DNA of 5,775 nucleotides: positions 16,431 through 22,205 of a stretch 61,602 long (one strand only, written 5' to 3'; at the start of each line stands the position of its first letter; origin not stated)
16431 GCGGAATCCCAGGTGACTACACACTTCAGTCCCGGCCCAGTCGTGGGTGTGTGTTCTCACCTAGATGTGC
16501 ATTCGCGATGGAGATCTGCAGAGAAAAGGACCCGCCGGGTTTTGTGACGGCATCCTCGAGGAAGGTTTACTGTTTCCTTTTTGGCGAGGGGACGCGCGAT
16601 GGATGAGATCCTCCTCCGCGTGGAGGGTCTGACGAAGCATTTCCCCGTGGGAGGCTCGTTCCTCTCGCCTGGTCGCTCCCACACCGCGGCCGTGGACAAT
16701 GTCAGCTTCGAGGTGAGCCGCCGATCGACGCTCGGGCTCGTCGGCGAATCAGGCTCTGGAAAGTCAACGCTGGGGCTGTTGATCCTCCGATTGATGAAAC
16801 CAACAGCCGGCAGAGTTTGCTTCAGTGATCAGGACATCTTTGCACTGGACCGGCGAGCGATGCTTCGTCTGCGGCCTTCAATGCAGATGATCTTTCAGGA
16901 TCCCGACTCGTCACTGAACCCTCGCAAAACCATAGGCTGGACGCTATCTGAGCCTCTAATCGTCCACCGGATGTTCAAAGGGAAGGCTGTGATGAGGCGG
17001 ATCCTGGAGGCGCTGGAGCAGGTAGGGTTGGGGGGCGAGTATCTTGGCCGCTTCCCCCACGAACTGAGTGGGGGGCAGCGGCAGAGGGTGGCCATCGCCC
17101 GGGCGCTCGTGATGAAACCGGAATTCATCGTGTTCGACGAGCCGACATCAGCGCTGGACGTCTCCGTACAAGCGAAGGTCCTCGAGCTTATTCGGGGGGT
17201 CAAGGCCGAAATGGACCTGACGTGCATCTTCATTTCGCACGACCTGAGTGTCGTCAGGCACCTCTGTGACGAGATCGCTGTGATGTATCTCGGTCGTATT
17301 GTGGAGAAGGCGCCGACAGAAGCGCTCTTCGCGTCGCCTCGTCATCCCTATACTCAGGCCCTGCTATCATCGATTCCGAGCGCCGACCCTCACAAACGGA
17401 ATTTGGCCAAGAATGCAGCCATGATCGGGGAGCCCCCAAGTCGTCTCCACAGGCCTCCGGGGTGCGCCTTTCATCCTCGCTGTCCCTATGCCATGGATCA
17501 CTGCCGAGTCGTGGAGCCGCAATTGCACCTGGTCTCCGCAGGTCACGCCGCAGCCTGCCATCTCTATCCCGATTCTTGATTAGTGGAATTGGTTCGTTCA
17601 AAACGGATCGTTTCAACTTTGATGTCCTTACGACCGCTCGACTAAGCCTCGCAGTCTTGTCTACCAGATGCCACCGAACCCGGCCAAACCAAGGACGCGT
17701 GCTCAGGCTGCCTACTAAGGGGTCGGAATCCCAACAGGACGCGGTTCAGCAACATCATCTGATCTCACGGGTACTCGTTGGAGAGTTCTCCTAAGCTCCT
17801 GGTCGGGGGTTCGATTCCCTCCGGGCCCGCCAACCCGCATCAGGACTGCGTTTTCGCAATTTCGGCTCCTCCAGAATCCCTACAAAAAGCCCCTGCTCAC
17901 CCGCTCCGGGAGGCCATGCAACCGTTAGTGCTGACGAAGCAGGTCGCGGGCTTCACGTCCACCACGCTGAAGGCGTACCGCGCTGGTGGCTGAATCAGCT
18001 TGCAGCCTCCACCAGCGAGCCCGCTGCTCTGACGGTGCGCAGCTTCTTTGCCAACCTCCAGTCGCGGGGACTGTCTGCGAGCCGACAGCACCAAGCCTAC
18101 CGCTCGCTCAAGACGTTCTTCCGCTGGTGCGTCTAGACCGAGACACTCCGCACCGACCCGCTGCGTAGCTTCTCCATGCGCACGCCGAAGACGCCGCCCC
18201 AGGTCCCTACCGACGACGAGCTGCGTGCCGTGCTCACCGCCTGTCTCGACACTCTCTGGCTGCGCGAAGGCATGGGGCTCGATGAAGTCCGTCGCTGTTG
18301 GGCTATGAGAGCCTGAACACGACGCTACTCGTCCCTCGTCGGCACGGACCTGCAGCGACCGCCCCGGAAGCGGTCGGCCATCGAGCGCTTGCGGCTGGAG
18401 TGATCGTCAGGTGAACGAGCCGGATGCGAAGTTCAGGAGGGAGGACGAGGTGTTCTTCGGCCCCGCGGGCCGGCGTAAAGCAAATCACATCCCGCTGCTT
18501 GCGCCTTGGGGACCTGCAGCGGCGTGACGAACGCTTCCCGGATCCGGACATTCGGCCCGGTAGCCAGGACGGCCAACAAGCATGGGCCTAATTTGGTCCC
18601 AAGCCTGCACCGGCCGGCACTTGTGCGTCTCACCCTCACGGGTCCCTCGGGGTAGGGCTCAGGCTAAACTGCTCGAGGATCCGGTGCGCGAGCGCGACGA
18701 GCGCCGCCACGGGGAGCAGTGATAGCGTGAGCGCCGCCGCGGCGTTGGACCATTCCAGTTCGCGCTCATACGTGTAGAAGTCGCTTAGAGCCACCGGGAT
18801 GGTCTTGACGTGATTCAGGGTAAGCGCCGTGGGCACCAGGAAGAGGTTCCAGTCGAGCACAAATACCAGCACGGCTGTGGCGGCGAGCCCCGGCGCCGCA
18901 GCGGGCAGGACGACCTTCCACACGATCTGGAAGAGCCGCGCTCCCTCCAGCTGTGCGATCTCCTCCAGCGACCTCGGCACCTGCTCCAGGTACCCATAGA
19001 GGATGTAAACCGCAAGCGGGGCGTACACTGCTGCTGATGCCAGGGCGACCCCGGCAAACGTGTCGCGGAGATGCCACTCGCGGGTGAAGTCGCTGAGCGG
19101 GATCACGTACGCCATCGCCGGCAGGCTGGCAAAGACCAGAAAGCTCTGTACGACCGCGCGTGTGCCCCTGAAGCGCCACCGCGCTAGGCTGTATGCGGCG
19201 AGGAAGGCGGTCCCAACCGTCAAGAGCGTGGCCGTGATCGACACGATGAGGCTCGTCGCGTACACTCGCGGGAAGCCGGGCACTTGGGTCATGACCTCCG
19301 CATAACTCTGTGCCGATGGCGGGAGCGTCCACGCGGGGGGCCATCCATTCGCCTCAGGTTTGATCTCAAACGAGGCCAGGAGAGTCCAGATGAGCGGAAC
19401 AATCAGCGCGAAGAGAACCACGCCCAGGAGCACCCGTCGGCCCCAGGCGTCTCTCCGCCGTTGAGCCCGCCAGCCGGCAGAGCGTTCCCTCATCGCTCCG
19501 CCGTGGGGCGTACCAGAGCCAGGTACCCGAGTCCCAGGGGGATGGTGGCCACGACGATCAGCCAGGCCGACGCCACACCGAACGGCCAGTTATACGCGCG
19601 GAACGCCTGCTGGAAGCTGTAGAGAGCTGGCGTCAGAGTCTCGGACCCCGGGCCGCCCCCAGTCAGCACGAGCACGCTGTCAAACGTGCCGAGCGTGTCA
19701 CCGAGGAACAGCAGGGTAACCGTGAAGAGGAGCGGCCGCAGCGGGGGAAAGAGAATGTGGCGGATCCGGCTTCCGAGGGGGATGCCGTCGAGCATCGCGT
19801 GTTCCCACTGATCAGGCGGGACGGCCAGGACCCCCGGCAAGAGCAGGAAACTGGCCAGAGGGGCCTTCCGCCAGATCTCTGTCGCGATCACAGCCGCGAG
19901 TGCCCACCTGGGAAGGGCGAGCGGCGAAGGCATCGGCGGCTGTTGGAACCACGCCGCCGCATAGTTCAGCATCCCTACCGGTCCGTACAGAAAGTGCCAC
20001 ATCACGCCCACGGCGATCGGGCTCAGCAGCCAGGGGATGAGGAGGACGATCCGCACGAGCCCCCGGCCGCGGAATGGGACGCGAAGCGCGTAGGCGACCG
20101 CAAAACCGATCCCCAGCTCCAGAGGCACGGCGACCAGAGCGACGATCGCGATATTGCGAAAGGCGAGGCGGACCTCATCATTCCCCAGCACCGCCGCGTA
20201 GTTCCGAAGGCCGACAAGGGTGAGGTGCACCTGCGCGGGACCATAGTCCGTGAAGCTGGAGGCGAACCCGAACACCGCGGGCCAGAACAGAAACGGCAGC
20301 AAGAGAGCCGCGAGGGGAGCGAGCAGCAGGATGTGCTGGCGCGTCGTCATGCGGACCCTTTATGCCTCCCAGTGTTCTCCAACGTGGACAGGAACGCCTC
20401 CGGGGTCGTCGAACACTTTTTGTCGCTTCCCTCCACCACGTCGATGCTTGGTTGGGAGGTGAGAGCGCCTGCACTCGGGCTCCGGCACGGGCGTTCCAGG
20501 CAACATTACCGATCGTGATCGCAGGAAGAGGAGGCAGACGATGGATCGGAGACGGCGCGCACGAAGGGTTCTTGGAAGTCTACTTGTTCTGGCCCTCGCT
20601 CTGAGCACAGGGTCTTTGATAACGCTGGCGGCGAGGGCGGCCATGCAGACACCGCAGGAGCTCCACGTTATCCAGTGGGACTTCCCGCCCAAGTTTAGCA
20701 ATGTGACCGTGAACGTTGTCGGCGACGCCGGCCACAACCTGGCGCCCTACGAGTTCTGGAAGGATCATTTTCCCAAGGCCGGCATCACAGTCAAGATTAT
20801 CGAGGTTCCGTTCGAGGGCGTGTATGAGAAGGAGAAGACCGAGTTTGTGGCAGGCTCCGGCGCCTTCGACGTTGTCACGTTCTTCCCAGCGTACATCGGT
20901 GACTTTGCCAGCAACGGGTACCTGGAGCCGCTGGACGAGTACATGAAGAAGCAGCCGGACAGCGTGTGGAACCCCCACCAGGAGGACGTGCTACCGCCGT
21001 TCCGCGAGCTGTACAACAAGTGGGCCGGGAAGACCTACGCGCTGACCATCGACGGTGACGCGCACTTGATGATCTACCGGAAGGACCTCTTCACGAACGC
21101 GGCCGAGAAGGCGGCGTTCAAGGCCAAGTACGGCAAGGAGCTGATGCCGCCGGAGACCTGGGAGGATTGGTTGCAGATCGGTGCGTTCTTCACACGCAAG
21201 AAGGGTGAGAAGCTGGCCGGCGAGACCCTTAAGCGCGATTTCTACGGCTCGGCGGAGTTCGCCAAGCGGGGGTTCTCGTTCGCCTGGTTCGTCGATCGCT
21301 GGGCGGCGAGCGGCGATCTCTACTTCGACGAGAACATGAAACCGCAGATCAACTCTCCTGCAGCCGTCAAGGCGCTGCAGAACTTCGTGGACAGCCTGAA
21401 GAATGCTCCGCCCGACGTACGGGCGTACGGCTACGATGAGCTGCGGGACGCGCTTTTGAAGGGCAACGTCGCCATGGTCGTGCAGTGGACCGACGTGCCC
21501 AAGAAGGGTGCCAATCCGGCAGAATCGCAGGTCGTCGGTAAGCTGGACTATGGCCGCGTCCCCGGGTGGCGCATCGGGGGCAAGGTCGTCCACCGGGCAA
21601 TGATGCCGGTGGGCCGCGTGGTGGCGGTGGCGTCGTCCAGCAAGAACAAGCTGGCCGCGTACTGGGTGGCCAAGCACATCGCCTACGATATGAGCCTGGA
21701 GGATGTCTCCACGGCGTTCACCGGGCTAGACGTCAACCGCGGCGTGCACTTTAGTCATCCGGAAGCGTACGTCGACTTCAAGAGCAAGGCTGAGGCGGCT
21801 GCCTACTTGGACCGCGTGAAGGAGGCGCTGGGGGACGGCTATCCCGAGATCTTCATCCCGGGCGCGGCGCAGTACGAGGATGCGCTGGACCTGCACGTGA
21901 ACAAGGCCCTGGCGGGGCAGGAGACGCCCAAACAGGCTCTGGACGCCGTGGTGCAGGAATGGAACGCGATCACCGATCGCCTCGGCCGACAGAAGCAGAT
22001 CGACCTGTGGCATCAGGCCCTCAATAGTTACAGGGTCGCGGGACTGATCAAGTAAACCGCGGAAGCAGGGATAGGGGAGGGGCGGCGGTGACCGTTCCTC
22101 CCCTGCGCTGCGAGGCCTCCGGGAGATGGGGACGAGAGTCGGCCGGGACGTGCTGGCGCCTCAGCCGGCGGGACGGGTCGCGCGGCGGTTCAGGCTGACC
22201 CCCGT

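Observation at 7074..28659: One intact tRNA-Arg(CCU) followed by three same-orientation copies of its 3' half: a serially used integration hot spot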

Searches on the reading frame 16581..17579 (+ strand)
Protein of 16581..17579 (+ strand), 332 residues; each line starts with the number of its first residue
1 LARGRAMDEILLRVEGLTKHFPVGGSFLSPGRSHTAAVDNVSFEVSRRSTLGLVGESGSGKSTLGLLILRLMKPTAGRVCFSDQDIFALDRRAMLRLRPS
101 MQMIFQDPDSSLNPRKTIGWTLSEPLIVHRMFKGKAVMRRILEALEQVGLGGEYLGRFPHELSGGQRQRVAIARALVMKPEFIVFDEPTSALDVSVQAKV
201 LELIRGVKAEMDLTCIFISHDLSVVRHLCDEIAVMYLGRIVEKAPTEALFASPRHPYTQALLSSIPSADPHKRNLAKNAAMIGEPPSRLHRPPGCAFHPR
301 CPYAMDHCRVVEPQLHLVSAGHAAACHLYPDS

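Call 11: search_protein_families(library=pfam, proteins=[window:16581-17579:+])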
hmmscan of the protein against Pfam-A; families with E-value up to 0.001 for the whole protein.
window:16581-17579:+ (332 aa): 4 families
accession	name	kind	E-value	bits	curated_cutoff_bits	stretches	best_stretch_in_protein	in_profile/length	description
PF00005.33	ABC_tran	-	3.4e-31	109.1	25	1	39-190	2-137/137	ABC transporter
PF08352.17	oligo_HPY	-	1.4e-21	77.1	27.1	1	241-308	1-65/65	Oligopeptide/dipeptide transporter, C-terminal region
PF13304.12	AAA_21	-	2.9e-07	31.3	27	1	160-225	236-303/304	AAA domain, putative AbiEii toxin, Type IV TA system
PF02463.25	SMC_N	-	7.2e-05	22.7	40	1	50-227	26-204/220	RecF/RecN/SMC N terminal domain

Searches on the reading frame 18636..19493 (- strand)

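Call 11: search_protein_families(library=pfam, proteins=[window:18636-19493:-])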
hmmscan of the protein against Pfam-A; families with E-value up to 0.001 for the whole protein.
window:18636-19493:- (285 aa): 1 family
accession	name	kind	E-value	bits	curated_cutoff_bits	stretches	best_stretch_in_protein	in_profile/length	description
PF00528.27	BPD_transp_1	-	2.8e-17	63.5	26.4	1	98-275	3-180/184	Binding-protein-dependent transport system inner membrane component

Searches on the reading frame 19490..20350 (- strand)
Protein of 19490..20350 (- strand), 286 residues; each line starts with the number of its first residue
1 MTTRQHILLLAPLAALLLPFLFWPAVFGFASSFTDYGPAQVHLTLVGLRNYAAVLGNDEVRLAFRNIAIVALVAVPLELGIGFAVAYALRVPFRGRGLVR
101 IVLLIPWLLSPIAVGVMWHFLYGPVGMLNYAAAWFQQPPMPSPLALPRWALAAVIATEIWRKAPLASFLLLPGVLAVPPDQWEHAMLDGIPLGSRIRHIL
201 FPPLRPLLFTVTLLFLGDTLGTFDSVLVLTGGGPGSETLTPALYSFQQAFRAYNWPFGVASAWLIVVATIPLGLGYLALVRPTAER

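Call 11: search_protein_families(library=pfam, proteins=[window:19490-20350:-])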
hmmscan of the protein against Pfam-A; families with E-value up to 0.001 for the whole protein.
window:19490-20350:- (286 aa): 1 family
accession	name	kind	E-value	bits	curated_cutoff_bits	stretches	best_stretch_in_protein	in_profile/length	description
PF00528.27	BPD_transp_1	-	4e-09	36.9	26.4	1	80-280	1-175/184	Binding-protein-dependent transport system inner membrane component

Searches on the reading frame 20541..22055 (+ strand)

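Call 11: search_protein_families(library=pfam, proteins=[window:20541-22055:+])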
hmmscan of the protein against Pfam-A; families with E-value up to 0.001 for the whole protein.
window:20541-22055:+ (504 aa): 1 family
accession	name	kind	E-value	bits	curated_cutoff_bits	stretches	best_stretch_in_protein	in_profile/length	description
PF01547.30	SBP_bac_1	-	2.9e-30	106.8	26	1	75-375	12-295/307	Bacterial extracellular solute-binding protein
